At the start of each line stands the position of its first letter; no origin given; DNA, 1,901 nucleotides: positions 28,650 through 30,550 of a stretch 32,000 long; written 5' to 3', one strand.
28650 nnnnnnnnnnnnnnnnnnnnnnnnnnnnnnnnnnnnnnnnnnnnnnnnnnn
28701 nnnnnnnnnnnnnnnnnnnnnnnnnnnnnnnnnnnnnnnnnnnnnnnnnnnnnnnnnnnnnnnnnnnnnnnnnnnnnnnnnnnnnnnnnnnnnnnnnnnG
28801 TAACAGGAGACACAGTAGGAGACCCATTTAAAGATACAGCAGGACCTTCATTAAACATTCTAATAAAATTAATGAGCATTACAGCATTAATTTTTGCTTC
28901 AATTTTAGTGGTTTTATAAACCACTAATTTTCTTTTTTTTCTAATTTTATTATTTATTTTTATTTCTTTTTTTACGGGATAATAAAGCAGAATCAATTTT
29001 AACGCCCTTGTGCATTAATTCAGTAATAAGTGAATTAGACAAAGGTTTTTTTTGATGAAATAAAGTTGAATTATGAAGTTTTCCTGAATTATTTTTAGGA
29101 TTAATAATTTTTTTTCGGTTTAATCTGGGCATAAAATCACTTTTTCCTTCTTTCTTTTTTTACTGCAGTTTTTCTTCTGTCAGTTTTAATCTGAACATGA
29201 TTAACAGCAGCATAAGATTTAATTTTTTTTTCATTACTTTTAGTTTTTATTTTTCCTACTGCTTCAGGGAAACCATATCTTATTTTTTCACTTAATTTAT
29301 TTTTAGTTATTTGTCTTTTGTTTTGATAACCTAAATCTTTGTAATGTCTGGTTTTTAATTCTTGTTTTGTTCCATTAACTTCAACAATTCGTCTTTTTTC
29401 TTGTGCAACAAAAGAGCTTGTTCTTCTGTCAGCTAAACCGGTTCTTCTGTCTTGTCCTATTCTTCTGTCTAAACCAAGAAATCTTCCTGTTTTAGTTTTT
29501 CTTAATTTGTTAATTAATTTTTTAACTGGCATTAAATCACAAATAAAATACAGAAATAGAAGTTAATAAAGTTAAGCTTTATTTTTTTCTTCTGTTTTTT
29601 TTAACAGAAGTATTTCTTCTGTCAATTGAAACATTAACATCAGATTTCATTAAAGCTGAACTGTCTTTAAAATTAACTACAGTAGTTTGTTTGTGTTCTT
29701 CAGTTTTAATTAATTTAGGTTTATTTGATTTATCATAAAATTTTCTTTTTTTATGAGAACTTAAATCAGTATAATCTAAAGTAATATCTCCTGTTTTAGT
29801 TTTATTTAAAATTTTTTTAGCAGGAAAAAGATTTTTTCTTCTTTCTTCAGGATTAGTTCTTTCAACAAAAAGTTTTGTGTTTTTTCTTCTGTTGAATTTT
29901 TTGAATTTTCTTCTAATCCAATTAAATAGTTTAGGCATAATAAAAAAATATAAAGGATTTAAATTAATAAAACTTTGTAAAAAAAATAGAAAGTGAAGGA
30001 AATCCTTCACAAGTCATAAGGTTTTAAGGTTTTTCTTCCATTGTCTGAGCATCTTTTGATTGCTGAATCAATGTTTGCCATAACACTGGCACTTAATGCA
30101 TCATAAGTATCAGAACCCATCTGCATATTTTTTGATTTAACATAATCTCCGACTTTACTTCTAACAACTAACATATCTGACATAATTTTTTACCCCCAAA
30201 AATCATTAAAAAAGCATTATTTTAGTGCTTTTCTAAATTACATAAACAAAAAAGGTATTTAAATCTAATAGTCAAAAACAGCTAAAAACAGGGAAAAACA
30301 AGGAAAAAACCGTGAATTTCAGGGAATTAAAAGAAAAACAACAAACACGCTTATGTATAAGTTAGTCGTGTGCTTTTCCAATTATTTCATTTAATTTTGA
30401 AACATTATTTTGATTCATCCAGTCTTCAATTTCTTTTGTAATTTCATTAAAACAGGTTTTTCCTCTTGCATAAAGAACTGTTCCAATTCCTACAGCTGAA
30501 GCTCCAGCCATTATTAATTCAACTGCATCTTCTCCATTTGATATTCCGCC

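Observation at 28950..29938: Tandem trio of small basic proteins built around Asp-Arg-Arg, encoded by an exact recurring 10-mer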

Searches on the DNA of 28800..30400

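Call 85: search_rna_families(source=window, start=28800, end=30400, threshold=evalue, max_evalue=1)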
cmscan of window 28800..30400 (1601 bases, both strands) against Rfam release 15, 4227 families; matches with E-value up to 1: 1.
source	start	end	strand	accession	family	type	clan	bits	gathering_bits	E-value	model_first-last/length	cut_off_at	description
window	29551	29641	+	RF02694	RalA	Gene; sRNA;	-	19.4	170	0.17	1-179/179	no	RalR antitoxin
